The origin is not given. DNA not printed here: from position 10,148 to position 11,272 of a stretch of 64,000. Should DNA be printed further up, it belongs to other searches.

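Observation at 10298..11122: Orphan 274-aa protein tightly coupled to the TPR-CHAT gene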

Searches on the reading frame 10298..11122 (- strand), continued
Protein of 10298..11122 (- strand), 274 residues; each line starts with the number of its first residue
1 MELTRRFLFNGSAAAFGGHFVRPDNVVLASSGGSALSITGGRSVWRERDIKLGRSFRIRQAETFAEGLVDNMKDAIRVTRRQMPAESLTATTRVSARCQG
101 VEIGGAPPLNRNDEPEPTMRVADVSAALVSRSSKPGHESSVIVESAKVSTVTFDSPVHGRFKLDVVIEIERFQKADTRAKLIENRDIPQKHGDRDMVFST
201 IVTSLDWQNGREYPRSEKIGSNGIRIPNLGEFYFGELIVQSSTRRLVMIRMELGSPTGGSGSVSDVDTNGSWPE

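Call 35: find_related_loci(query=A1, collection=genome_contigs, flank=8000)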
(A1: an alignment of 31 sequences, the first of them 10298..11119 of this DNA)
Query A1 (273 aa) in genome_contigs; peptide patterns used: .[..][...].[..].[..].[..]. (x = any residue, [..] = any of these).
80 stretches matched a pattern; 49 encode a relative of the query (tblastn E <= 1e-3); 49 distinct loci.
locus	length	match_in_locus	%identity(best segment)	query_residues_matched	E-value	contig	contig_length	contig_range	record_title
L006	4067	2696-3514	98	1-273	0e+0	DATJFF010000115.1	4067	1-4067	MAG TPA_asm: Vicinamibacterales bacterium isolate SMAG_U15452 k141_13058774, whole genome shotgun sequence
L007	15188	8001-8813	68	1-271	8e-128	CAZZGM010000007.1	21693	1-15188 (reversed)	MAG TPA_asm: uncultured Bifidobacteriaceae bacterium isolate SRP344714_co2_480 genome assembly, contig: NODE_6194_length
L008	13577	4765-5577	67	1-271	6e-126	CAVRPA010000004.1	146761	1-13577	MAG: uncultured Acidobacteriota bacterium isolate MFD03066.bin.2.161 genome assembly, contig: contig_15462, whole genome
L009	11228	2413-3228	72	1-273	1e-125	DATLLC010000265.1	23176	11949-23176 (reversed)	MAG TPA_asm: Vicinamibacterales bacterium isolate SMAG_U13738 k141_3058064, whole genome shotgun sequence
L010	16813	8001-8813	67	1-271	2e-125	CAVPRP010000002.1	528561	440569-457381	MAG: uncultured Acidobacteriota bacterium isolate MFD00392.bin.2.132 genome assembly, contig: contig_12912, whole genome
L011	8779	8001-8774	65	1-258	5e-116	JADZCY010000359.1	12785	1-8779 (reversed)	MAG: Acidobacteria bacterium isolate SJ750 c_000001164639, whole genome shotgun sequence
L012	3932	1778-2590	63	1-271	1e-110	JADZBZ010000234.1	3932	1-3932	MAG: Acidobacteria bacterium isolate SJ70 c_000000489126, whole genome shotgun sequence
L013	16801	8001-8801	62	1-273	6e-110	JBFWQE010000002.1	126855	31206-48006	MAG: Vicinamibacterales bacterium isolate CA_2019_TPBF_176 NODE_1333_length_126855_cov_6.641429_TPBF, whole genome shotg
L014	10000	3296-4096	60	1-273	1e-107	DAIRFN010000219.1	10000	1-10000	MAG TPA_asm: Vicinamibacterales bacterium isolate CTOTU25586 NODE_3439_length_10000_cov_5.520161, whole genome shotgun s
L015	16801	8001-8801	60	1-273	4e-107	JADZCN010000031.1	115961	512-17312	MAG: Acidobacteria bacterium isolate SJ725 c_000000269146, whole genome shotgun sequence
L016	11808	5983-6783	60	1-273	9e-106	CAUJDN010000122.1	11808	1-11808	MAG: Acidobacteriota bacterium isolate KLAP208 genome assembly, contig: KLAP208_531334, whole genome shotgun sequence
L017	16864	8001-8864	44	1-271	2e-69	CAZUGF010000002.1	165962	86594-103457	MAG TPA_asm: uncultured Bifidobacteriaceae bacterium isolate SRP344714_co1_258 genome assembly, contig: NODE_205_length_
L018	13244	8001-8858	46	3-271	4e-68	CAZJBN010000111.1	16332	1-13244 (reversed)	MAG TPA_asm: uncultured Bifidobacteriaceae bacterium isolate SRP344714_co2_101 genome assembly, contig: NODE_9191_length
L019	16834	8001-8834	38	1-271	2e-55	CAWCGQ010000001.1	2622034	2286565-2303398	MAG: uncultured Acidimicrobiia bacterium isolate MFD01275.bin.1.78 genome assembly, contig: contig_1584, whole genome sh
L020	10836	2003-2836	35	1-271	4e-47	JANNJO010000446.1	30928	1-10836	MAG: Acidobacteriota bacterium isolate SOY_4_C_metabat_76 SOY_4_C_k141_3828813, whole genome shotgun sequence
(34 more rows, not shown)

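Call 41: find_encoding_contigs(protein=P0177, flank=8000, max_places=2)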
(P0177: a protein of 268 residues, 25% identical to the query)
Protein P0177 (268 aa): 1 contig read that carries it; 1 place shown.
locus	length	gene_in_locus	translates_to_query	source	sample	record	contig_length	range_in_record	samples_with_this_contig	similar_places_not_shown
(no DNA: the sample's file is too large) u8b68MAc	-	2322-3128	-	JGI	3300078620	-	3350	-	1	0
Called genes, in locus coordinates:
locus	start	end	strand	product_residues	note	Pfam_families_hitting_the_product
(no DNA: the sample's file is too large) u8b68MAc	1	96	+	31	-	?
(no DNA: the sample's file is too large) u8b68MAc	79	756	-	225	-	PF02357:NusG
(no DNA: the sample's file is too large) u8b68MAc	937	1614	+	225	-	PF08281:Sigma70_r4_2 (weak)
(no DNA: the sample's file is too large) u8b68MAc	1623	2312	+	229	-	-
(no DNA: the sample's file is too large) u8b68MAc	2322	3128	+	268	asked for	PF26784:DUF8256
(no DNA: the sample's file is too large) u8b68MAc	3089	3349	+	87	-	?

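Call 42: find_encoding_contigs(protein=P0172, flank=8000, max_places=2)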
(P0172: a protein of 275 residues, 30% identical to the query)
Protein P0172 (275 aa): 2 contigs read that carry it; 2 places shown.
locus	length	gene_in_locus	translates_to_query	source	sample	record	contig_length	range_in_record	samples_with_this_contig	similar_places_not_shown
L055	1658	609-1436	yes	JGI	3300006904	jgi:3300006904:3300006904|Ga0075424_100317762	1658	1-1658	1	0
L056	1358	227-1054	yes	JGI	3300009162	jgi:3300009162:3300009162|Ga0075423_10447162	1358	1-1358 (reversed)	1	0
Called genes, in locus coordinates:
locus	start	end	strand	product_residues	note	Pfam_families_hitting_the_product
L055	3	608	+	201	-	?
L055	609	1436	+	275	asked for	PF26784:DUF8256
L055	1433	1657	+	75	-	?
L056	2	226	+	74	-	?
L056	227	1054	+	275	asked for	PF26784:DUF8256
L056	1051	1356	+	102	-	?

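Call 43: search_protein_families(library=pfam, proteins=[L055:3-608:+, L055:1433-1657:+, L056:1051-1356:+, L004:1134-1847:+], max_evalue=1)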
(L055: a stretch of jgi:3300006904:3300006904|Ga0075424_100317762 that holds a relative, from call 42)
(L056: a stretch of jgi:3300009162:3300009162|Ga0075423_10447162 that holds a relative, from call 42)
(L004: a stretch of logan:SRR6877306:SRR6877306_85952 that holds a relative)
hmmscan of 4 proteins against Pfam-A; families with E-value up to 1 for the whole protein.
L055:3-608:+ (201 aa): 2 families
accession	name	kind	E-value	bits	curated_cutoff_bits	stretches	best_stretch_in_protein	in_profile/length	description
PF17067.10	RPS31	-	0.052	14.2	32.5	1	90-134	15-57/99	Ribosomal protein S31e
PF18967.5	PycTM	-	0.12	13.2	27.2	1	50-107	7-62/107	Pycsar effector protein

L055:1433-1657:+ (75 aa): 1 family
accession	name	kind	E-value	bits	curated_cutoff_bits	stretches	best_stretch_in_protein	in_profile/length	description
PF08590.15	DUF1771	-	0.046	14.5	28.7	1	31-58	24-51/64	Domain of unknown function (DUF1771)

L056:1051-1356:+ (102 aa): 2 families
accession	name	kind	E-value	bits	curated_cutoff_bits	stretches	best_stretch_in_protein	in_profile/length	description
PF08590.15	DUF1771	-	0.083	13.7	28.7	1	31-58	24-51/64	Domain of unknown function (DUF1771)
PF13452.11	FAS1_DH_region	-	0.2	12.3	22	1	17-78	59-126/132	FAS1-like, dehydratase domain region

L004:1134-1847:+ (238 aa): 9 families
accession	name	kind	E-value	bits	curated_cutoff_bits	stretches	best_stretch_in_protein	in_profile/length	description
PF00515.34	TPR_1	-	0.0001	22.4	27.8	1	194-219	3-28/34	Tetratricopeptide repeat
PF13424.12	TPR_12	-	0.00023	21.7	30.1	1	191-220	44-73/77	Tetratricopeptide repeat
PF13176.12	TPR_7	-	0.00028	21.2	27.9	1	195-226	2-32/36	Tetratricopeptide repeat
PF13428.12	TPR_14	-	0.00065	20.6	23.5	1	194-233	3-42/44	Tetratricopeptide repeat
PF07719.23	TPR_2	-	0.00088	19.7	27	1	194-220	3-29/34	Tetratricopeptide repeat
PF13432.12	TPR_16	-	0.00091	20.1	32.7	1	159-222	3-61/65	Tetratricopeptide repeat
PF17874.7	TPR_MalT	-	0.0079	16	45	1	47-181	173-308/336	MalT-like TPR region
PF13374.12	TPR_10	-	0.012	16.1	27.5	1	194-220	4-30/42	Tetratricopeptide repeat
PF13174.12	TPR_6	-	0.1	13.7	26.3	1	195-220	3-28/33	Tetratricopeptide repeat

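Call 44: find_encoding_contigs(protein=P0199, flank=8000, max_places=2)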
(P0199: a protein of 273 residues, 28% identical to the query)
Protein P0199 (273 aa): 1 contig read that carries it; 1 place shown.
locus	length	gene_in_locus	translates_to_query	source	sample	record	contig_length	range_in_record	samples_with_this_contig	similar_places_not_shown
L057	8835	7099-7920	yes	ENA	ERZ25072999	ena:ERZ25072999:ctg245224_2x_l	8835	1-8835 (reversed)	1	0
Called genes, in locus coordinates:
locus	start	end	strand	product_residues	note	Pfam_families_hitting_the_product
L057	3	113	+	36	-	?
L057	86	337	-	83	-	PF07883:Cupin_2, PF02311:AraC_binding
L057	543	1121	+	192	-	PF00202:Aminotran_3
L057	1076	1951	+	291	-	PF00202:Aminotran_3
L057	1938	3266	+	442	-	PF04909:Amidohydro_2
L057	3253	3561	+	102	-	-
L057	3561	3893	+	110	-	-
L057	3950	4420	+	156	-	PF01263:Aldose_epim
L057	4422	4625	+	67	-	-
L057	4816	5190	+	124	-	-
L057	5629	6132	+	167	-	PF04542:Sigma70_r2 (weak)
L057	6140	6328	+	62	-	-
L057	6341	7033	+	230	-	-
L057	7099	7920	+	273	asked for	PF26784:DUF8256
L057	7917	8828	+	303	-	PF13424:TPR_12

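Call 45: find_encoding_contigs(protein=P0198, flank=8000, max_places=2)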
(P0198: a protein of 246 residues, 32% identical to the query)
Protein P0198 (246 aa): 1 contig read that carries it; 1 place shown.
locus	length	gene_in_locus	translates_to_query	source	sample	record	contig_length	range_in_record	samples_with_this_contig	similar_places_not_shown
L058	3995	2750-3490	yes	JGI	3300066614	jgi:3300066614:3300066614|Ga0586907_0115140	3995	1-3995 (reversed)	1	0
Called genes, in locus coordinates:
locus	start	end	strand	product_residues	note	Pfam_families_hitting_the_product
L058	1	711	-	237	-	?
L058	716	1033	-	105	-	-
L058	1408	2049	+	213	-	PF04545:Sigma70_r4 (weak)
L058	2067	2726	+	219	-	-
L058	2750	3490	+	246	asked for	PF26784:DUF8256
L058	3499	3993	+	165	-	?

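Call 49: search_protein_families(library=pfam, alignment_id=A2, max_evalue=5)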
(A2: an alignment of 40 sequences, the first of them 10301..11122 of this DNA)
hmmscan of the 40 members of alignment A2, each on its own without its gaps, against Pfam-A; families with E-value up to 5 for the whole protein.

A. member 1, window:10301-11122:- (274 aa): 0 families

B. families by the number of members that match (of 40 scanned): 5 families
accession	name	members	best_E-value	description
PF09275.15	Pertus-S4-tox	1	0.08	Pertussis toxin S4 subunit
PF01144.29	CoA_trans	1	0.23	Coenzyme A transferase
PF22969.3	Ig_NUP210_2nd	1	0.25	NUP210 Ig-like domain 2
PF12831.13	FAD_oxidored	1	1.4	FAD dependent oxidoreductase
PF22812.1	CR_prot_dom_plant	1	2.9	Plant cysteine-rich protein domain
